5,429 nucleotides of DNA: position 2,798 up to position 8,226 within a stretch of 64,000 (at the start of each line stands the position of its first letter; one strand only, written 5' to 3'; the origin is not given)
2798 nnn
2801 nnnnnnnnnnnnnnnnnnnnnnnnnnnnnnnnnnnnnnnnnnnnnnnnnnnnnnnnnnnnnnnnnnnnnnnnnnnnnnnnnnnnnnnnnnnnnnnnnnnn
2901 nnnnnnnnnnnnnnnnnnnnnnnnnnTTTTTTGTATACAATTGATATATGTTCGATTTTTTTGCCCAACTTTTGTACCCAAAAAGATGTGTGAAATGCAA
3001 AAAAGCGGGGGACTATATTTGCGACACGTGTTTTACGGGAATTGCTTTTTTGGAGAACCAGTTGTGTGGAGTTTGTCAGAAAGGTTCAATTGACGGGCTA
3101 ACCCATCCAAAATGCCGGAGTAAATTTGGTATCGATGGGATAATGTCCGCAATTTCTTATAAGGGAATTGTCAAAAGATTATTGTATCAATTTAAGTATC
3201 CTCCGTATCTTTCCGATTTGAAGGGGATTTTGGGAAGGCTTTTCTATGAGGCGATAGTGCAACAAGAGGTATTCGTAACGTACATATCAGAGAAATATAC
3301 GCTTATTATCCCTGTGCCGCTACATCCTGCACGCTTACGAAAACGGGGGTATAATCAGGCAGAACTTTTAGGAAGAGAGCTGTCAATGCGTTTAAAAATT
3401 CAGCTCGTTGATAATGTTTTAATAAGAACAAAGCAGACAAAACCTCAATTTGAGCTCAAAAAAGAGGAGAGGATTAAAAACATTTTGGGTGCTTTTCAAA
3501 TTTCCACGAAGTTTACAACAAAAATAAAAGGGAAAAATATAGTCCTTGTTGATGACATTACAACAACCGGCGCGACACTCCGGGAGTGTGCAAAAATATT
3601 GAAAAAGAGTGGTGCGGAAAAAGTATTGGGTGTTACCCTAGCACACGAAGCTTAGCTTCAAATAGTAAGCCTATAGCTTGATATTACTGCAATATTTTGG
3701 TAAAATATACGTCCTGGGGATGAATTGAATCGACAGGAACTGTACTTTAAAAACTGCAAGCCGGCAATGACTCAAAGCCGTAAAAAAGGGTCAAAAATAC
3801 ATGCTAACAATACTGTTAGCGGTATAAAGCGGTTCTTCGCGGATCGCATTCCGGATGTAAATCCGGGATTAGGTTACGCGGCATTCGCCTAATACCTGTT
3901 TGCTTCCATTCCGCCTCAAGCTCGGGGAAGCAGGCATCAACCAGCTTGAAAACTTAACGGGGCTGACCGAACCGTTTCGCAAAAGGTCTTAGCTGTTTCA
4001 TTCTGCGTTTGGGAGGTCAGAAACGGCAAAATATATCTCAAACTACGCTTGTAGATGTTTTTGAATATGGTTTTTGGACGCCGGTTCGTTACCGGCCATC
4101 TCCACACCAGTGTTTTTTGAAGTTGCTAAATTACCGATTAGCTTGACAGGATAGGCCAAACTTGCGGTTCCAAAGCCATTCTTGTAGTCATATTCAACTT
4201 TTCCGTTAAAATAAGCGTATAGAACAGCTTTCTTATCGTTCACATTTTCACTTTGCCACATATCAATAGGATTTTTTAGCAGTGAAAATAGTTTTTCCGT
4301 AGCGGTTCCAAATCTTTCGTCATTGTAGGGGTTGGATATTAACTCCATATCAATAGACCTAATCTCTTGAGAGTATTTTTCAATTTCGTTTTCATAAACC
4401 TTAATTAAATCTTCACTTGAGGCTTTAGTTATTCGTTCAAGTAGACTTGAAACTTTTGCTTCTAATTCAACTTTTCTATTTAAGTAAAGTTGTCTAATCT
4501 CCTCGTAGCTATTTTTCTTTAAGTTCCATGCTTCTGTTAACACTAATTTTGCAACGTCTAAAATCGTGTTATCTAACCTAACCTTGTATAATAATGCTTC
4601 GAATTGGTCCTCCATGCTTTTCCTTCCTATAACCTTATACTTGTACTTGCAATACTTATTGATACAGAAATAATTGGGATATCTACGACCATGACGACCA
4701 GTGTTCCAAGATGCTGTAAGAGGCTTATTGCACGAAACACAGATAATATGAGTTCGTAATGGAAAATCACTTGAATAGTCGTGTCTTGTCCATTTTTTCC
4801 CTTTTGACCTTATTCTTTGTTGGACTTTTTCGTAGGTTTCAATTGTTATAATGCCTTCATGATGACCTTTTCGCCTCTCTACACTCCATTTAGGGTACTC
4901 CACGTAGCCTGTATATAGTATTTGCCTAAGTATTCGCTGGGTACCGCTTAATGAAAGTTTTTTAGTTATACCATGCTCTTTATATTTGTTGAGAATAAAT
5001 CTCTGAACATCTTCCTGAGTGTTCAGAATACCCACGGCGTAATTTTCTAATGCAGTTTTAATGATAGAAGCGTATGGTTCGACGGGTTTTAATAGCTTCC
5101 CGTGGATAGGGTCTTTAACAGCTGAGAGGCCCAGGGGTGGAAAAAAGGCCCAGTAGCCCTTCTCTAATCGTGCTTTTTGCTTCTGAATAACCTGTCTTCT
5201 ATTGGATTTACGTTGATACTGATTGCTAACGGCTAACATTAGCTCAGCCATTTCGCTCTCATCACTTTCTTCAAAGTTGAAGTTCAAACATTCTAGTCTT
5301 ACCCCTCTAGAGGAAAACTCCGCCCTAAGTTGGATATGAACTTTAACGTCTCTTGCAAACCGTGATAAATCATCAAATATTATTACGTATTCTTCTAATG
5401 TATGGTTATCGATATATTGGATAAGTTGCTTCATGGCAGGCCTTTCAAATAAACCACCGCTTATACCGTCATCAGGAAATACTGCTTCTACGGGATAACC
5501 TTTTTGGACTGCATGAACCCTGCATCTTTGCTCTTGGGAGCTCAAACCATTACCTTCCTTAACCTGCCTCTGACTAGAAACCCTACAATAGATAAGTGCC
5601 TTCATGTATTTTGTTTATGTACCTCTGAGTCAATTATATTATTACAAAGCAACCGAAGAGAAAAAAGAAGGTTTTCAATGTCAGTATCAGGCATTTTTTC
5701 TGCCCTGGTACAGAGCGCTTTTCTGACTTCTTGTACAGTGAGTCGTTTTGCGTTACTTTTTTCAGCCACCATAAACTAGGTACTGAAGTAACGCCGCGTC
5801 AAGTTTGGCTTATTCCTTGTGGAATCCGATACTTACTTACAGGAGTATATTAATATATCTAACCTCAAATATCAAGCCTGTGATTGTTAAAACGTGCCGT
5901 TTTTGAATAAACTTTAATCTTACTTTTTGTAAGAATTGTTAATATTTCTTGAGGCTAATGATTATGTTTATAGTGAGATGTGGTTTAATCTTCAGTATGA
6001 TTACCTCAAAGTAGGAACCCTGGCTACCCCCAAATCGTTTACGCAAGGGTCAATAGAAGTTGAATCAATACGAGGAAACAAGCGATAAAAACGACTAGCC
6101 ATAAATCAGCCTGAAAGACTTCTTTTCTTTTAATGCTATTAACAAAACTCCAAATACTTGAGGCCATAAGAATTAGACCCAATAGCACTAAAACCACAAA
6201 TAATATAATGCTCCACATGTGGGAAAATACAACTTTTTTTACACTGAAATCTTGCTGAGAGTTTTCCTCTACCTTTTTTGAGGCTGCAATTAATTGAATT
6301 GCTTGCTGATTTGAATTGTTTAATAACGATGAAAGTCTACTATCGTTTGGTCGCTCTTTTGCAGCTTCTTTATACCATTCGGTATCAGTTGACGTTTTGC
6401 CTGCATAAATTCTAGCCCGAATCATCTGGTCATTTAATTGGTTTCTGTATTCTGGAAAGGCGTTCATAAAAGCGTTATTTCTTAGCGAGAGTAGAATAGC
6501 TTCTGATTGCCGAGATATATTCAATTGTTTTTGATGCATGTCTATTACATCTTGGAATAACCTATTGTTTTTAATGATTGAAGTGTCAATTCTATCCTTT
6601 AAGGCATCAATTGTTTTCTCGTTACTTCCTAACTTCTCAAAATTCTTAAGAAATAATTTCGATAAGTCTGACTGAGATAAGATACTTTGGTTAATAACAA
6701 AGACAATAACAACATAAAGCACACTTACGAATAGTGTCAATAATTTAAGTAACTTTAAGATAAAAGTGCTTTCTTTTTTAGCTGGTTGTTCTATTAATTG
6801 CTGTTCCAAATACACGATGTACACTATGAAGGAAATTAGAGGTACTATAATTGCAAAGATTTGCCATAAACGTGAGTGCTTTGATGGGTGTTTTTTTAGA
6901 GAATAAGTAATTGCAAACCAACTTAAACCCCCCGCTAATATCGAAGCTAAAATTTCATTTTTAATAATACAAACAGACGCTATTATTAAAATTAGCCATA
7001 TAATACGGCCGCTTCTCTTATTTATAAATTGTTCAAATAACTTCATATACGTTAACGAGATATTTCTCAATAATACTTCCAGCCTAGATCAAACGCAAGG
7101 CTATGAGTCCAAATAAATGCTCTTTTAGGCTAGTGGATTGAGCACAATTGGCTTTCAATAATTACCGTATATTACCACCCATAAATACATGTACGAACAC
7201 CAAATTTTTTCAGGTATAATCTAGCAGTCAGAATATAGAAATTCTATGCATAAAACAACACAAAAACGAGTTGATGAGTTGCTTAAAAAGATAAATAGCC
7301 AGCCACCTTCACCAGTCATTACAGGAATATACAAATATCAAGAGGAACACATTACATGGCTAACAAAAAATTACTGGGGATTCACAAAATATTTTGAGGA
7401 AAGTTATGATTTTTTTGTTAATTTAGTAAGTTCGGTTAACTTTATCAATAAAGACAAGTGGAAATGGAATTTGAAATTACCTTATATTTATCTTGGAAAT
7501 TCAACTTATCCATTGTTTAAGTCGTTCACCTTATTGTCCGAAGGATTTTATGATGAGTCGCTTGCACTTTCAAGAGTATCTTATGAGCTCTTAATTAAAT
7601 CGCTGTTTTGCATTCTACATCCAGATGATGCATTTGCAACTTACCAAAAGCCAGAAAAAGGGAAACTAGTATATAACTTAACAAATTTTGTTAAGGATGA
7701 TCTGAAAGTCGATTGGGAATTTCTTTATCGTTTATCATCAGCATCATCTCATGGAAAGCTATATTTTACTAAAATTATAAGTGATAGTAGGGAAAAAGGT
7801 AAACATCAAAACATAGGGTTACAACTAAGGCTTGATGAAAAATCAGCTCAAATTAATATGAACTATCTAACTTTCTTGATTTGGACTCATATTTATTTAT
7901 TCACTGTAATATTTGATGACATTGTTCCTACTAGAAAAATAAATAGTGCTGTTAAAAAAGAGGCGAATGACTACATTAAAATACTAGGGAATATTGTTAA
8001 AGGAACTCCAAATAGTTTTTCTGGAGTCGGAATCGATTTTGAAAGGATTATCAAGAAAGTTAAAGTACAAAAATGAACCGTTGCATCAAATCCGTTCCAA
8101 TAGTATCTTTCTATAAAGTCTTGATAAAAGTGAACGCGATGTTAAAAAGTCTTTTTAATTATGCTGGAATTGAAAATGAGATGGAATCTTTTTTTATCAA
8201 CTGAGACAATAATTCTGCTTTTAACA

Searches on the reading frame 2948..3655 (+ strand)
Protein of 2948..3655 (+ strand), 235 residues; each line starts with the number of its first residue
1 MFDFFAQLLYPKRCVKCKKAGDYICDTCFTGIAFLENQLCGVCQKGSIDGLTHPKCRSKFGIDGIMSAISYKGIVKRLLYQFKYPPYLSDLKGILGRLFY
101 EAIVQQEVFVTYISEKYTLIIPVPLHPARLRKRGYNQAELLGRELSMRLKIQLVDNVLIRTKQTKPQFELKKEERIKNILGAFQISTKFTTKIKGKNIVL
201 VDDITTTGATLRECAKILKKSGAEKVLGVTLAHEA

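Call 8: search_protein_families(library=pfam, proteins=[window:2948-3655:+], max_evalue=0.01)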
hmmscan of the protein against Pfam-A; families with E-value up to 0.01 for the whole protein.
window:2948-3655:+ (235 aa): 2 families
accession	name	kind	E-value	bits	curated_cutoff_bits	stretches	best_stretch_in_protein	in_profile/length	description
PF00156.33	Pribosyltran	-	2.2e-09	37.2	26.3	1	140-231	42-123/158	Phosphoribosyl transferase domain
PF18912.6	DZR_2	-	2.9e-07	30.7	27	1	6-56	2-55/56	Double zinc ribbon domain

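Call 48: search_protein_families(library=ncbifam, proteins=[window:2948-3652:+], max_evalue=1)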
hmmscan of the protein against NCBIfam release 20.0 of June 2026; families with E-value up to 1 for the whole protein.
window:2948-3652:+ (235 aa): 37 families (the best 25 are shown)
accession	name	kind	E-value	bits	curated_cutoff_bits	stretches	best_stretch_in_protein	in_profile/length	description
TIGR00201.1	comF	subfamily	6.4e-33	114.3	233.55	1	37-232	12-189/190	ComF family protein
NF008616.0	PRK11595.1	equivalog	6.1e-28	97.8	304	1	24-226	22-218/227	DNA utilization protein GntX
TIGR01251.1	ribP_PPkin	subfamily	6.5e-09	35.1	113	1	187-227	202-242/309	ribose-phosphate diphosphokinase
NF002095.0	PRK00934.1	equivalog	1.9e-08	33.8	296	1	190-227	200-237/287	ribose-phosphate diphosphokinase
NF002620.0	PRK02277.1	subfamily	5.2e-08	32.8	115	1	173-231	122-177/201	orotate phosphoribosyltransferase-like protein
NF002320.0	PRK01259.1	subfamily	7e-07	28.9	297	1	192-228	211-247/316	ribose-phosphate diphosphokinase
NF005537.0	PRK07199.1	subfamily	9.5e-07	28.2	322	1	184-229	200-245/301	ribose-phosphate diphosphokinase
NF002686.0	PRK02458.1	equivalog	4.8e-06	26.3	506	1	192-230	215-253/323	ribose-phosphate diphosphokinase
TIGR01203.1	HGPRTase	equivalog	6.2e-06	26.1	150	1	181-231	71-121/167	hypoxanthine phosphoribosyltransferase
TIGR01367.1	pyrE_Therm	equivalog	6.5e-06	25.9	150.25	1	182-226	93-136/187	orotate phosphoribosyltransferase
NF005592.0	PRK07322.1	subfamily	8e-06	25.3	143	1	187-227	112-152/180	adenine phosphoribosyltransferase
NF005299.0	PRK06827.1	subfamily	1.6e-05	23.8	327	1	187-227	256-297/383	phosphoribosylpyrophosphate synthetase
NF002758.0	PRK02812.1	equivalog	1.7e-05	24.2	518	1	190-228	225-263/330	ribose-phosphate pyrophosphokinase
NF002844.0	PRK03092.1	equivalog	2.8e-05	23.5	438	1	189-228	217-256/326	ribose-phosphate diphosphokinase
NF006605.0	PRK09162.1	equivalog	6.6e-05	22.4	181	1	186-232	89-135/183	hypoxanthine-guanine phosphoribosyltransferase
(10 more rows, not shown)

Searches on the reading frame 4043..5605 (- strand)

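Call 79: search_protein_families(library=pfam, proteins=[window:4043-5605:-], max_evalue=0.001)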
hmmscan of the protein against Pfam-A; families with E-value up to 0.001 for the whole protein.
window:4043-5605:- (520 aa): 2 families
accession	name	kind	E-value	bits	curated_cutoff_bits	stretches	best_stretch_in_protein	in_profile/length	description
PF00239.26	Resolvase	-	9.2e-23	81.4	23.3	1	3-151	1-144/145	Resolvase, N terminal domain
PF07508.19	Recombinase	-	3.5e-05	24.4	21.1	1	208-267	27-101/102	Recombinase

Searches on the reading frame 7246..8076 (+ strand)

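Call 79: search_protein_families(library=pfam, proteins=[window:7246-8076:+], max_evalue=0.001)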
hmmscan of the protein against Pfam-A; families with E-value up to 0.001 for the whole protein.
window:7246-8076:+ (276 aa): 1 family
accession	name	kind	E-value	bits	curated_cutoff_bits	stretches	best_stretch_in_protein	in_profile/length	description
PF18928.5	DUF5677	-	2.3e-05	24.9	27.1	0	94-133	19-59/166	Family of unknown function (DUF5677)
